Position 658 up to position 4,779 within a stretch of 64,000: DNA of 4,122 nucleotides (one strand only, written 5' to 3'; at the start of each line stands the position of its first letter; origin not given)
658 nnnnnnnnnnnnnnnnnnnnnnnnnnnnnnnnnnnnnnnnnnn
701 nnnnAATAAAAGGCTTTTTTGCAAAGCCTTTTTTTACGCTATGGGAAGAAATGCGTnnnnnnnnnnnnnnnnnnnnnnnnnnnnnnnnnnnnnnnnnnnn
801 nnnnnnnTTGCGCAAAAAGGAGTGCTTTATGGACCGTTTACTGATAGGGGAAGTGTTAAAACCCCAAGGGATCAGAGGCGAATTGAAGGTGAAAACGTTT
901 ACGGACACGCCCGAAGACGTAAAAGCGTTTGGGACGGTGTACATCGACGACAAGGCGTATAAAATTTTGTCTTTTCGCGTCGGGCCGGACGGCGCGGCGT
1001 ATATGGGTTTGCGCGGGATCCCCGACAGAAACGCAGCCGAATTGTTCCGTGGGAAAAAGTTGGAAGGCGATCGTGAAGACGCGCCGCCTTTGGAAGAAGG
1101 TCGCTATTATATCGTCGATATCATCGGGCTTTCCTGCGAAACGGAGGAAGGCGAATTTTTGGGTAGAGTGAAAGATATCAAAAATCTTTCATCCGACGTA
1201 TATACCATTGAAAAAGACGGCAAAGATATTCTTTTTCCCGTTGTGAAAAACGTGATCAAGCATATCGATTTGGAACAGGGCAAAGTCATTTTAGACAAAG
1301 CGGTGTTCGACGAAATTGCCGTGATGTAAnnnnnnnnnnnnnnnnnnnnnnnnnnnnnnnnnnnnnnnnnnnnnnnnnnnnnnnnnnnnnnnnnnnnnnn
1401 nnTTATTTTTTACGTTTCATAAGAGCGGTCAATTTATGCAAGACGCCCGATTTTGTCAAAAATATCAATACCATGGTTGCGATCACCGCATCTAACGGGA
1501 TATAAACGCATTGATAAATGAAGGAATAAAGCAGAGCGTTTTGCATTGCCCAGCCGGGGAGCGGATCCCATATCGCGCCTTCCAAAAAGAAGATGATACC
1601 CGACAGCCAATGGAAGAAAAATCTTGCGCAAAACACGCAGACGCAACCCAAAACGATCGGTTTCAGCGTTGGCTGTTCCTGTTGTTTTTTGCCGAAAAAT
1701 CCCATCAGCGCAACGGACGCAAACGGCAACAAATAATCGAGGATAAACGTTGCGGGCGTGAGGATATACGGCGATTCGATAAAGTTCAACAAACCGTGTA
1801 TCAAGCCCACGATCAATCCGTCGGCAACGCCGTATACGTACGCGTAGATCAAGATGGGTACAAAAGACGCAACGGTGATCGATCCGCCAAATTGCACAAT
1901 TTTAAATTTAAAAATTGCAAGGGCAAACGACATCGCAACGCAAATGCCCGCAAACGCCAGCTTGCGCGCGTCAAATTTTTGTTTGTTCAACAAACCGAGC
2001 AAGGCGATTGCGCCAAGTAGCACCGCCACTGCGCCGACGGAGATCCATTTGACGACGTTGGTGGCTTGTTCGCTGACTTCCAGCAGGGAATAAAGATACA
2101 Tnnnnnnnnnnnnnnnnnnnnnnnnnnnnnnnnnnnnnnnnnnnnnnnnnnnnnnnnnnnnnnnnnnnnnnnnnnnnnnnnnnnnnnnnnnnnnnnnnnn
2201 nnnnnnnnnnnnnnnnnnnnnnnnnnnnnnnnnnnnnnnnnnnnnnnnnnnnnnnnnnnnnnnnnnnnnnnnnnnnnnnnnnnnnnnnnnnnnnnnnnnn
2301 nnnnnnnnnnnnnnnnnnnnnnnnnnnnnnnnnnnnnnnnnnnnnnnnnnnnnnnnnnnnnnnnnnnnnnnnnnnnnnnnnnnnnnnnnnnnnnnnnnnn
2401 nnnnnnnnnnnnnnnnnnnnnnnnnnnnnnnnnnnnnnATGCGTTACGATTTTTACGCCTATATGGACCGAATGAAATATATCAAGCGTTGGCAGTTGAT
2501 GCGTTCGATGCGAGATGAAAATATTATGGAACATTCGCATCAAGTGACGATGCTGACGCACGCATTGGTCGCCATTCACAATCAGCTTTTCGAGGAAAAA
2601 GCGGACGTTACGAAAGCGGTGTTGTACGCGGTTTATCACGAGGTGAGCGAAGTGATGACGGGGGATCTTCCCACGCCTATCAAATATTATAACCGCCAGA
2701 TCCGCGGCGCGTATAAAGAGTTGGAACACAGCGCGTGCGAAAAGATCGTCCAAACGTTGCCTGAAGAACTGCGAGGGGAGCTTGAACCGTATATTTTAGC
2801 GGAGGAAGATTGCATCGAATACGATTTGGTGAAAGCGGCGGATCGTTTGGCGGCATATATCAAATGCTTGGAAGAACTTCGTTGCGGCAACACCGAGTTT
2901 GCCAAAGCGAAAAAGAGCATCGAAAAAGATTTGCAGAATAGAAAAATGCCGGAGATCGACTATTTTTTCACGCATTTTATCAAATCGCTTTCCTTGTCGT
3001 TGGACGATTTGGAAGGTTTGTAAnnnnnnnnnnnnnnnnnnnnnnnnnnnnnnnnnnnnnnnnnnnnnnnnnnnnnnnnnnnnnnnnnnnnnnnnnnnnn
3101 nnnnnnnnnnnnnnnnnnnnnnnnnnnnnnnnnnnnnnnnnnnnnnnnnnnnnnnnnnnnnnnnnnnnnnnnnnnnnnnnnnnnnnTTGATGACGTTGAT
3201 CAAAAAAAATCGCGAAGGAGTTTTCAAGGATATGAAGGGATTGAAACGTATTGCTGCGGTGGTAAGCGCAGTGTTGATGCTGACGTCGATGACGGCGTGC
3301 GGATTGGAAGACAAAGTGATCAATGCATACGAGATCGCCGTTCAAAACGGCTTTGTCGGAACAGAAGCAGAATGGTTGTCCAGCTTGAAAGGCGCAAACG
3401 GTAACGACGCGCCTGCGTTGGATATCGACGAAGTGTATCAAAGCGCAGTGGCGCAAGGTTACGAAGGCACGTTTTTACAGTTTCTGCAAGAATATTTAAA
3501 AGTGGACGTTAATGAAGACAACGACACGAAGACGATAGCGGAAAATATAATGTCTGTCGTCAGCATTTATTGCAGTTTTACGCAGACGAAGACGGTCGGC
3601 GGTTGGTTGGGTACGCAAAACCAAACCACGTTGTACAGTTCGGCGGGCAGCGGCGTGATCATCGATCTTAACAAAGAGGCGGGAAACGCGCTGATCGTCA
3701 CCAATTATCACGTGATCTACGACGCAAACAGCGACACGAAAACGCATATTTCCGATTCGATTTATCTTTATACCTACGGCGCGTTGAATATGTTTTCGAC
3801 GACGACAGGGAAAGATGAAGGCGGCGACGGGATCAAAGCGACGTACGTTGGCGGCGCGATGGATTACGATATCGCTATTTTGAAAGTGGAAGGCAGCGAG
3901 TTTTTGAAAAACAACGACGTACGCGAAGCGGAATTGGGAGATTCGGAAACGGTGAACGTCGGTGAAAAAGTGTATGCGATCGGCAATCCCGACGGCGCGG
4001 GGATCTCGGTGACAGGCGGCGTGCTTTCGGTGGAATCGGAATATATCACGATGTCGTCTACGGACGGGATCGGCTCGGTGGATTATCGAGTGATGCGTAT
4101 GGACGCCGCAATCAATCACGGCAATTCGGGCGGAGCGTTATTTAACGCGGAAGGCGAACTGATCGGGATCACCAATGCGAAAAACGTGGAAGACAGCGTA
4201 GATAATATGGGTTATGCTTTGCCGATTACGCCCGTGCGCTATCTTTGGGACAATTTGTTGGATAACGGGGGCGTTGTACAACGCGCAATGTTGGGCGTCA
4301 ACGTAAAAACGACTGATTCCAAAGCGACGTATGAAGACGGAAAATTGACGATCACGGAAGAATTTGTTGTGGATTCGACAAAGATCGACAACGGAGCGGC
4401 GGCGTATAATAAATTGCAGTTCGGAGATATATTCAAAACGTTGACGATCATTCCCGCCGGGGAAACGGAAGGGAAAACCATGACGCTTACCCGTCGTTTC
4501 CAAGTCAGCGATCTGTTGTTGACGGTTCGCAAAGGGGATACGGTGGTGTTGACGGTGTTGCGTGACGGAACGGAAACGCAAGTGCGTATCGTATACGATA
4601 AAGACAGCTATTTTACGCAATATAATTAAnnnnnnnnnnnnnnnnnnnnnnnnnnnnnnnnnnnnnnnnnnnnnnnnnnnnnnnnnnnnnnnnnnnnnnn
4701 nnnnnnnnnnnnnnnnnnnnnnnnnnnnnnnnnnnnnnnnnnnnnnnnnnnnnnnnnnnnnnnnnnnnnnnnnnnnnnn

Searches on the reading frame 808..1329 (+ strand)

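Call 37: search_protein_families(library=pfam, proteins=[window:808-1329:+], max_evalue=0.00001)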
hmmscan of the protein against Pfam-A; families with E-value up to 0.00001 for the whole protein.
window:808-1329:+ (173 aa): 3 families
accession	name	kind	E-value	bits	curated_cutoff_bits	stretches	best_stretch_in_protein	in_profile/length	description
PF01782.24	RimM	-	5.7e-17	62.2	23.5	1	13-90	2-83/84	RimM N-terminal domain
PF24986.1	PRC_RimM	-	2.7e-11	43.4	27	1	103-163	2-64/69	RimM PRC barrel domain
PF05239.21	PRC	-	1.8e-06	28.3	21.2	0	98-163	2-72/78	PRC-barrel domain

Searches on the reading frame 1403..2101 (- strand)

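Call 37: search_protein_families(library=pfam, proteins=[window:1403-2101:-], max_evalue=0.00001)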
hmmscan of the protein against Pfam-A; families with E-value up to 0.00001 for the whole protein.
window:1403-2101:- (232 aa): 2 families
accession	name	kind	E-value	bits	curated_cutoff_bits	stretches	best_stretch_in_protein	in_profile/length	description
PF09515.15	Thia_YuaJ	-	6.2e-32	111.6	25.8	1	51-217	4-170/177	Thiamine transporter protein (Thia_YuaJ)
PF12822.12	ECF_trnsprt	-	9.9e-07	29.4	30.7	1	46-185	1-141/169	ECF transporter, substrate-specific component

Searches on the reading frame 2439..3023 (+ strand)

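Call 37: search_protein_families(library=pfam, proteins=[window:2439-3023:+], max_evalue=0.00001)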
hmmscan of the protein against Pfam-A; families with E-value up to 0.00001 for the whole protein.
window:2439-3023:+ (194 aa): 2 families
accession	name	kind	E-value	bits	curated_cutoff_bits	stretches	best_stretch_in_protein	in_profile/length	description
PF12917.13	YfbR-like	-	5.1e-69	232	25.9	1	5-183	2-181/182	5'-deoxynucleotidase YfbR-like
PF13023.12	HD_3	-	1.2e-13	51.7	22.5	1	9-169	1-156/165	HD domain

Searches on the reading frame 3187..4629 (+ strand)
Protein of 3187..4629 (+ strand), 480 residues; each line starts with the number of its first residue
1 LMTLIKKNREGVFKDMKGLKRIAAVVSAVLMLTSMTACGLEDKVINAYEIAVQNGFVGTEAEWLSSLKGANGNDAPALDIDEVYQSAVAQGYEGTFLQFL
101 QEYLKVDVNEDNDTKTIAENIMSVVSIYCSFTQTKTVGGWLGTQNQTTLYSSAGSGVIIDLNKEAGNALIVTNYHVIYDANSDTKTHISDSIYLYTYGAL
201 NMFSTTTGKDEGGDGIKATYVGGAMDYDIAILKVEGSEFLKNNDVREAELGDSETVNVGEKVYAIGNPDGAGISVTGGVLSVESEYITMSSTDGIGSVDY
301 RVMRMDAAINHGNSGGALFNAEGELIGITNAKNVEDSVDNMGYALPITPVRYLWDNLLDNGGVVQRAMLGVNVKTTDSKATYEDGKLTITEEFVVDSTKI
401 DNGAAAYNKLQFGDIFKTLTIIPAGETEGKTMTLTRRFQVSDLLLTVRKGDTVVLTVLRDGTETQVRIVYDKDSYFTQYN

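Call 37: search_protein_families(library=pfam, proteins=[window:3187-4629:+], max_evalue=0.00001)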
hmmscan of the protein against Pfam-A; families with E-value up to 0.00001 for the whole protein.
window:3187-4629:+ (480 aa): 2 families
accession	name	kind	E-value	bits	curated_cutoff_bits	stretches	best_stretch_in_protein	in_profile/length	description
PF13365.12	Trypsin_2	-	5.4e-24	86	27.6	1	154-328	1-144/144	Trypsin-like peptidase domain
PF00089.32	Trypsin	-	1.8e-15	57.8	20.6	1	167-350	34-216/220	Trypsin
